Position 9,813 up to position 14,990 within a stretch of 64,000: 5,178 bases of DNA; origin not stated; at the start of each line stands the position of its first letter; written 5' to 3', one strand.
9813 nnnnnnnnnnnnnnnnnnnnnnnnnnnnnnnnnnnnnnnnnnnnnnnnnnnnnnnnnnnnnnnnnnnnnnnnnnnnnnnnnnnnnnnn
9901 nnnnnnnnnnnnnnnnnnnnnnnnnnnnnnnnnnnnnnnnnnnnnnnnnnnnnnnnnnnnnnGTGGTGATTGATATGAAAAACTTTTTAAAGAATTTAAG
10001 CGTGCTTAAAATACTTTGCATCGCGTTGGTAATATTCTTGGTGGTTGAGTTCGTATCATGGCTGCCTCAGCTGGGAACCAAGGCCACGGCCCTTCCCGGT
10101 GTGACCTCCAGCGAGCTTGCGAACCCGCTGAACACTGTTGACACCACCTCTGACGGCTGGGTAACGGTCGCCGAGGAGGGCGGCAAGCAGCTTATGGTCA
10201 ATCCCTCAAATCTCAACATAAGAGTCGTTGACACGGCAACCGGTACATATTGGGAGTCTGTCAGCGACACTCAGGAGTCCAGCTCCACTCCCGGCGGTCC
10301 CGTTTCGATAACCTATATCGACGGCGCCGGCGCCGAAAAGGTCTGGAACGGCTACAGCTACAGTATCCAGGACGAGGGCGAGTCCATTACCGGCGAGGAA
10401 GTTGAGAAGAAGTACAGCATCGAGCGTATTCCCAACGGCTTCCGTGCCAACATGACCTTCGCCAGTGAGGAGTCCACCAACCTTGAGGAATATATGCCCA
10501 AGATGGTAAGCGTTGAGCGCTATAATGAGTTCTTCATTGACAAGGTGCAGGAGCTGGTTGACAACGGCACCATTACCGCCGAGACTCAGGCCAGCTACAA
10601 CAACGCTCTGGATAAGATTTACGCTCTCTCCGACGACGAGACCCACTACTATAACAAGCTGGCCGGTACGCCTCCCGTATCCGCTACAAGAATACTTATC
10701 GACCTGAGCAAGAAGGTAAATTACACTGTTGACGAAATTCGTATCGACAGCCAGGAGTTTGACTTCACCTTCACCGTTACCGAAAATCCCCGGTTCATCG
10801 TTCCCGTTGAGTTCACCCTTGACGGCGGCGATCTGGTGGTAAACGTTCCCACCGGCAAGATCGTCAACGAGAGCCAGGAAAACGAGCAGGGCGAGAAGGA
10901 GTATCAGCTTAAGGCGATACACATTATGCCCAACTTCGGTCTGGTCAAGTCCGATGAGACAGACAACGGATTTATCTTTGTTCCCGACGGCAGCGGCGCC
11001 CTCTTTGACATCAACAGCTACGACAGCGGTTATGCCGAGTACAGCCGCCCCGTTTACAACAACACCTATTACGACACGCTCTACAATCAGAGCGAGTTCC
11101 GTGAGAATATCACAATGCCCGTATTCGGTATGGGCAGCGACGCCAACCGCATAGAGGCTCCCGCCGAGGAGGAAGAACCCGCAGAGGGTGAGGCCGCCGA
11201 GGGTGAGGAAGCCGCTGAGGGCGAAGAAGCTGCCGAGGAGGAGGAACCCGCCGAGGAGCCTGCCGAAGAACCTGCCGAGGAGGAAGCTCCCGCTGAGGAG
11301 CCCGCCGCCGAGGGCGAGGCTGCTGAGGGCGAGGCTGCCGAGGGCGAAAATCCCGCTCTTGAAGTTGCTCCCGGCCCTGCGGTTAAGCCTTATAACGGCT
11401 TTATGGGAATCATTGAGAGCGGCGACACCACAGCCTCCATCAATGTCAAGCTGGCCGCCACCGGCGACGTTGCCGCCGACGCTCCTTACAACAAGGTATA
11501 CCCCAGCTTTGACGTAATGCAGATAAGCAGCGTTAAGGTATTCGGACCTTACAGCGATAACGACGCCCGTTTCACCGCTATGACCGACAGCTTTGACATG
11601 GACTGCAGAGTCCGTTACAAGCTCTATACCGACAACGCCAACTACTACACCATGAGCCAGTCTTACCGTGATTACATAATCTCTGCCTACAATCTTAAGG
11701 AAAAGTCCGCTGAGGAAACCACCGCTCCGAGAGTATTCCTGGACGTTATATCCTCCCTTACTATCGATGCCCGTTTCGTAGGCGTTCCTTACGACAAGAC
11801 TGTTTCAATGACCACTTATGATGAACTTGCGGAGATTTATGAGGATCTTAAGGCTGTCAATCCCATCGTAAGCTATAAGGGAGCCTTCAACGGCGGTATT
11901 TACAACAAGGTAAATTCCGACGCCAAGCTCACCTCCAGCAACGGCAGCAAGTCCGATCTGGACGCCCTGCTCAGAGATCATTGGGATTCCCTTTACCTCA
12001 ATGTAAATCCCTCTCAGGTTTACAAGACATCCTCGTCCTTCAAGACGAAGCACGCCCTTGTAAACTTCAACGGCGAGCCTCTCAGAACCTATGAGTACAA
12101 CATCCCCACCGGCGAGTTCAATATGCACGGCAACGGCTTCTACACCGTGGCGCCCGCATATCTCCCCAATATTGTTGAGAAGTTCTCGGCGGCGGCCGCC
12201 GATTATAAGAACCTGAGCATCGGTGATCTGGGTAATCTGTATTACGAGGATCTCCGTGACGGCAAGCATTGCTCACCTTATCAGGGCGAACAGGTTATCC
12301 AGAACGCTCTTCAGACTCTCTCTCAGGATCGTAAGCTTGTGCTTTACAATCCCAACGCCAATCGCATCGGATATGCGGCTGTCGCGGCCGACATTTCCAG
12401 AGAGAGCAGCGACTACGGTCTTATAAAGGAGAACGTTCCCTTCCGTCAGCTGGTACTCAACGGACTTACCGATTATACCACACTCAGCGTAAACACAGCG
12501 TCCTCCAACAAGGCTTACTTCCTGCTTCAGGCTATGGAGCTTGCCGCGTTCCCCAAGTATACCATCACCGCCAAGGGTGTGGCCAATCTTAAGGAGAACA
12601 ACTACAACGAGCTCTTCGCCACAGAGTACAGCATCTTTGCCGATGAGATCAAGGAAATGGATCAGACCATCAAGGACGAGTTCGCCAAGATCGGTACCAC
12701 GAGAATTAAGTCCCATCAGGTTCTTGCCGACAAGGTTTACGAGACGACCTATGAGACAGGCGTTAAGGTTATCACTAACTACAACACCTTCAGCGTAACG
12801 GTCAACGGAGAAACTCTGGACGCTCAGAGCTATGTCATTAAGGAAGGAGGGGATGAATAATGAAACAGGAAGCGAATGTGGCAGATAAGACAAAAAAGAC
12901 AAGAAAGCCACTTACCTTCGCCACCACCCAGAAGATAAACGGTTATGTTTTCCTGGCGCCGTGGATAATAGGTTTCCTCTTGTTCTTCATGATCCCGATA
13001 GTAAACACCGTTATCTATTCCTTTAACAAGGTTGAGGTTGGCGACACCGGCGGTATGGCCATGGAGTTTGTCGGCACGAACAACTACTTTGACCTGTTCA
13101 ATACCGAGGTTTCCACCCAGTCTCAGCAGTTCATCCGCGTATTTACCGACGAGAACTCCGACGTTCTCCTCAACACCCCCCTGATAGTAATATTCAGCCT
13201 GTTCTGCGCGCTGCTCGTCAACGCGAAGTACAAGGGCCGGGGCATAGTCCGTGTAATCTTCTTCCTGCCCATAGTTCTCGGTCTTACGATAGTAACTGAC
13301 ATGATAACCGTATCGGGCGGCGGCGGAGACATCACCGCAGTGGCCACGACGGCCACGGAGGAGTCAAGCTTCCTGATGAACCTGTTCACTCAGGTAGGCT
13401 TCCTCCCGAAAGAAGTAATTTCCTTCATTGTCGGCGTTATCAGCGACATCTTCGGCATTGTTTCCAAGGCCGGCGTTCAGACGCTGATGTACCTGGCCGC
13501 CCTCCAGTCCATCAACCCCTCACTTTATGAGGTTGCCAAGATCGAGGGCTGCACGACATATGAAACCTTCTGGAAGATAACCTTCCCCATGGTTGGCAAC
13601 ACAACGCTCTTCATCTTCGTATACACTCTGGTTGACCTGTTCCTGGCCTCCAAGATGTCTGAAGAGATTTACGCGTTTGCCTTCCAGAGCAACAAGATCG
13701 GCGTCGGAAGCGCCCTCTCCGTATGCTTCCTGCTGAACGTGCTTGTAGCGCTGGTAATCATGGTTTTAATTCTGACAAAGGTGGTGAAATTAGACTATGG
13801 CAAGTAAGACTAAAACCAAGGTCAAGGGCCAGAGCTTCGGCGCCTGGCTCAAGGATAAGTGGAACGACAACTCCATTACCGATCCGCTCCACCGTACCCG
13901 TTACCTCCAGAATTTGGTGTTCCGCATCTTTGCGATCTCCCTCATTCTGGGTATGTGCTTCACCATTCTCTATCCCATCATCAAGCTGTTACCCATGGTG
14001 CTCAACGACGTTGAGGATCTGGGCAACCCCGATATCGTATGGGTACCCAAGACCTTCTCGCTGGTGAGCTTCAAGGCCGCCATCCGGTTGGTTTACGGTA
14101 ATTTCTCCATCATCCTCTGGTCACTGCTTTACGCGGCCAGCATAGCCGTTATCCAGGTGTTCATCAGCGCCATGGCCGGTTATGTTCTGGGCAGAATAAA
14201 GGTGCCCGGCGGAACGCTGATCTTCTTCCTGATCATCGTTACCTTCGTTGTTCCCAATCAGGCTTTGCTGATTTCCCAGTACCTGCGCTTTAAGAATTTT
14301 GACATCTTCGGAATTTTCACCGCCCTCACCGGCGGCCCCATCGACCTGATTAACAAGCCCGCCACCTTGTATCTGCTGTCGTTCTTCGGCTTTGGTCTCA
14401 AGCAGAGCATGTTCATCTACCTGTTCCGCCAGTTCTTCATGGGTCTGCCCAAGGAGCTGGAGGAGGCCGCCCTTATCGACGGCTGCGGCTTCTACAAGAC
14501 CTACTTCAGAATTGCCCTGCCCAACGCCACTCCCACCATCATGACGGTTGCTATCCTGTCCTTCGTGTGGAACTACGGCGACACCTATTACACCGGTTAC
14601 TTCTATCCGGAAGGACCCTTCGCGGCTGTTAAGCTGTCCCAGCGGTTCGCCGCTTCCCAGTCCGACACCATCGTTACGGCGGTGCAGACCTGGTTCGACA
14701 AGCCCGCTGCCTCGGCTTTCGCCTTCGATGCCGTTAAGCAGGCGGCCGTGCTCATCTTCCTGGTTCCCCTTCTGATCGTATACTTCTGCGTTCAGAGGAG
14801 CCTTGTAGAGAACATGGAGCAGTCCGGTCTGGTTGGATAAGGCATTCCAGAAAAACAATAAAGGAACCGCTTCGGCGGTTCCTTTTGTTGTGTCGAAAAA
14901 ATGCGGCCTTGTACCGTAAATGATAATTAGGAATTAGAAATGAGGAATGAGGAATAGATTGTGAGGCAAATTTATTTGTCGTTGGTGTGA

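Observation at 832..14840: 14-kb, ten-gene ATPase-less carbohydrate-uptake operon with two atypical SBPs, two permease pairs and three embedded non-transporter surface/membrane proteins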

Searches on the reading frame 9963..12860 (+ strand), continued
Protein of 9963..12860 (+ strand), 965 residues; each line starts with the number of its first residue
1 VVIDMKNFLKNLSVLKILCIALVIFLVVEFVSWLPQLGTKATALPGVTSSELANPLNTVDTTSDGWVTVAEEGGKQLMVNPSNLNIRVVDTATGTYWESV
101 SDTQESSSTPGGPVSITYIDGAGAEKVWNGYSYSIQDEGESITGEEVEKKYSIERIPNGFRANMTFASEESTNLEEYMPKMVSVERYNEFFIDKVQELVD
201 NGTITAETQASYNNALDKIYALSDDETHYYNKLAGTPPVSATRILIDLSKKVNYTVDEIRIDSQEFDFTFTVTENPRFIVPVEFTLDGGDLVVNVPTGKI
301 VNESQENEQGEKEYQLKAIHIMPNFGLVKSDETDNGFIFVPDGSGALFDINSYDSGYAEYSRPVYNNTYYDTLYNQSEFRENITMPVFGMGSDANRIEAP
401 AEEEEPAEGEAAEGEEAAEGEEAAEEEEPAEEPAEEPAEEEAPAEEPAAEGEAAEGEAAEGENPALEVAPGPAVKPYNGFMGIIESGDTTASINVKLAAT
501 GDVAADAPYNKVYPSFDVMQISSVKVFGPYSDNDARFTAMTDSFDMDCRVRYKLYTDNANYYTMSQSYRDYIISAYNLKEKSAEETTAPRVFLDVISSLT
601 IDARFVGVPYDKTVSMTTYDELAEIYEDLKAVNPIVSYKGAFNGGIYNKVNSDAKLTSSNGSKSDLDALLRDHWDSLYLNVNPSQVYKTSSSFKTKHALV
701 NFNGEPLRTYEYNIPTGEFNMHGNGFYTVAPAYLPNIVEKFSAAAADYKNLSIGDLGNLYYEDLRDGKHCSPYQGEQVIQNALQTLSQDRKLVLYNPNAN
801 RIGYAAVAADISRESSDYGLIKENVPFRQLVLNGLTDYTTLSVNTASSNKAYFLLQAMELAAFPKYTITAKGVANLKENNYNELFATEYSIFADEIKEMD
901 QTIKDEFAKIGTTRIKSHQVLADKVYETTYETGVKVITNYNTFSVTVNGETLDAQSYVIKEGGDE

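Call 89: search_protein_families(library=pfam, proteins=[P0205, P0241, P0257, P0285, P0319, P0343, P0249], max_evalue=0.001)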
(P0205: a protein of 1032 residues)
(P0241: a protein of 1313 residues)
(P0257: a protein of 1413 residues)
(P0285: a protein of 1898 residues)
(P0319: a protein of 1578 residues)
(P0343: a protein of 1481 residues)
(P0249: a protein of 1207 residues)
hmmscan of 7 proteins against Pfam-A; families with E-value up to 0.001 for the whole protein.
P0205 (1032 aa): 2 families
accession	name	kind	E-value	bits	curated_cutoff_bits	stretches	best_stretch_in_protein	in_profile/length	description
PF18952.6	DUF5696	-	7.1e-120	401.8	25.6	1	408-1023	2-612/612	Family of unknown function (DUF5696)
PF04893.22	Yip1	-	5.2e-14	52.9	28.6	1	11-179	3-171/173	Yip1 domain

P0241 (1313 aa): 1 family
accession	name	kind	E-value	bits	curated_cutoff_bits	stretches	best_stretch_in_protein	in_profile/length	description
PF18952.6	DUF5696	-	1.7e-134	450.1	25.6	2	471-944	130-577/612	Family of unknown function (DUF5696)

P0257 (1413 aa): 1 family
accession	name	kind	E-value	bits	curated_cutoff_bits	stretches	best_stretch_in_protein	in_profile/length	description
PF18952.6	DUF5696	-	3.7e-133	445.6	25.6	2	462-936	135-577/612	Family of unknown function (DUF5696)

P0285 (1898 aa): 1 family
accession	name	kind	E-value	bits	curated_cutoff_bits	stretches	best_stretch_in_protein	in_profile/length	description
PF18952.6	DUF5696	-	5.9e-128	428.5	25.6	2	510-986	131-577/612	Family of unknown function (DUF5696)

P0319 (1578 aa): 1 family
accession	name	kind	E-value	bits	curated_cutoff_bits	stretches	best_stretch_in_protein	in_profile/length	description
PF18952.6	DUF5696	-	1.1e-127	427.6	25.6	2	488-966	132-577/612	Family of unknown function (DUF5696)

P0343 (1481 aa): 1 family
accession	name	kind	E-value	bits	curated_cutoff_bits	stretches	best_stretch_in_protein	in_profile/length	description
PF18952.6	DUF5696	-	1.6e-128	430.4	25.6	2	498-971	131-576/612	Family of unknown function (DUF5696)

P0249 (1207 aa): 1 family
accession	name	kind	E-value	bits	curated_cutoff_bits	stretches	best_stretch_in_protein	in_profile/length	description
PF18952.6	DUF5696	-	4.5e-144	481.7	25.6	4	703-1079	208-577/612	Family of unknown function (DUF5696)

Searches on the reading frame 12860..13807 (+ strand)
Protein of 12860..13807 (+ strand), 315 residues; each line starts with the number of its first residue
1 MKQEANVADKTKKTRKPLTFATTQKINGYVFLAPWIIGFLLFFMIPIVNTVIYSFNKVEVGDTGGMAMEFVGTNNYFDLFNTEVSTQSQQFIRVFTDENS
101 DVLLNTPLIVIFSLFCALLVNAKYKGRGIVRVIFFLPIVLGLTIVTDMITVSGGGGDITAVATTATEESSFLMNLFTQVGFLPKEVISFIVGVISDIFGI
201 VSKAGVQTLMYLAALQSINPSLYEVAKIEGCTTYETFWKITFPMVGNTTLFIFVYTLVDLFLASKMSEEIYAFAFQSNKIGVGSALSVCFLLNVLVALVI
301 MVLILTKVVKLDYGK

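Call 3: search_protein_families(library=pfam, proteins=[window:12860-13807:+], max_evalue=0.01)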
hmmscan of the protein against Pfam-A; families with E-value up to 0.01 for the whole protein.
window:12860-13807:+ (315 aa): 2 families
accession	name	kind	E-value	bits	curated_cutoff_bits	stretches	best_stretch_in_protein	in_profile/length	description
PF00528.27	BPD_transp_1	-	0.0013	18.9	26.4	1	119-304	43-166/184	Binding-protein-dependent transport system inner membrane component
PF10655.14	DUF2482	-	0.0069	17.4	25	0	156-202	20-66/97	Hypothetical protein of unknown function (DUF2482)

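Call 6: search_protein_families(library=ncbifam, proteins=[window:12860-13807:+], max_evalue=0.01)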
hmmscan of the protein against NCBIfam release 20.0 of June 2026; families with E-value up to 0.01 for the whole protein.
window:12860-13807:+ (315 aa): 3 families
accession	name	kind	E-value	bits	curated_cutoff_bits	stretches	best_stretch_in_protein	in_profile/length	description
NF007852.0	PRK10561.1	equivalog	4.7e-13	49.6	335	1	25-262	11-228/295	sn-glycerol-3-phosphate ABC transporter permease UgpA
NF008232.0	PRK10999.1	equivalog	0.00063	18.6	392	1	211-245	394-428/520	maltose ABC transporter permease MalF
NF040931.1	ABC_arch_GlcT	equivalog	0.00087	19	360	1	200-260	151-217/278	glucose ABC transporter permease GlcT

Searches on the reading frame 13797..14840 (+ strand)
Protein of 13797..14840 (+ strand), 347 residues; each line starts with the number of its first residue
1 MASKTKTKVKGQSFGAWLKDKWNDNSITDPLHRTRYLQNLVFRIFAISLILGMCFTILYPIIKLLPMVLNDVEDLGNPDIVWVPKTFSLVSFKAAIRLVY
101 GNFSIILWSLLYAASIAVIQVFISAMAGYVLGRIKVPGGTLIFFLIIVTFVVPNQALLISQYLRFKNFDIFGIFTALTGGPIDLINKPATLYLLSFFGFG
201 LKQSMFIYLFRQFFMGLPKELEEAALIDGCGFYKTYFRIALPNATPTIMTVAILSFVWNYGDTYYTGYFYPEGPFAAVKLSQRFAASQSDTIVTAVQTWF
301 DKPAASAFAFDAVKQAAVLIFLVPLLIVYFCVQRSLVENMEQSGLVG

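Call 3: search_protein_families(library=pfam, proteins=[window:13797-14840:+], max_evalue=0.01)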
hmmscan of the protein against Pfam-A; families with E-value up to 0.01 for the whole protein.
window:13797-14840:+ (347 aa): 1 family
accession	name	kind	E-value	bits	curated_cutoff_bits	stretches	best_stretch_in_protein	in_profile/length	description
PF00528.27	BPD_transp_1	-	5.2e-11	43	26.4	1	126-338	3-180/184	Binding-protein-dependent transport system inner membrane component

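Call 6: search_protein_families(library=ncbifam, proteins=[window:13797-14840:+], max_evalue=0.01)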
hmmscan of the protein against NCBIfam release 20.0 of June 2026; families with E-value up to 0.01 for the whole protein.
window:13797-14840:+ (347 aa): 11 families
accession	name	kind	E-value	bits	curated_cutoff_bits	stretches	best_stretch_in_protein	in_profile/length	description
NF008210.0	PRK10973.1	equivalog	2.3e-11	43.9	297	1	55-340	21-276/281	sn-glycerol-3-phosphate ABC transporter permease UgpE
TIGR01581.1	Mo_ABC_porter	hypoth_equivalog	2.1e-08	34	210.3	1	105-260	22-172/225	ABC transporter permease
NF008231.0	PRK10998.1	equivalog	3.8e-08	33.2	261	1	95-344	71-293/296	maltose ABC transporter permease MalG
NF006939.0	PRK09421.1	equivalog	5.9e-05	22.6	262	1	211-328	113-217/230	molybdate ABC transporter permease subunit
NF040839.1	tungstate_WtpB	equivalog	7e-05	22.6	340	1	106-257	46-191/251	tungstate ABC transporter permease WtpB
TIGR02141.1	modB_ABC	equivalog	7.5e-05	22.4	182.6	1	109-261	3-150/208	molybdate ABC transporter permease subunit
NF040931.1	ABC_arch_GlcT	equivalog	0.00054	19.7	360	1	210-260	162-212/278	glucose ABC transporter permease GlcT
TIGR02138.1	phosphate_pstC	equivalog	0.0013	17.8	196.45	1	209-330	170-287/296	phosphate ABC transporter permease subunit PstC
NF008208.0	PRK10971.1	equivalog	0.0018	17.8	415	0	110-327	64-267/277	sulfate/thiosulfate ABC transporter permease CysT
NF007889.0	PRK10592.1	equivalog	0.0029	17.3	476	0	48-266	13-215/281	putrescine ABC transporter permease PotI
NF007852.0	PRK10561.1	equivalog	0.0035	17.2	335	0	32-264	8-231/295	sn-glycerol-3-phosphate ABC transporter permease UgpA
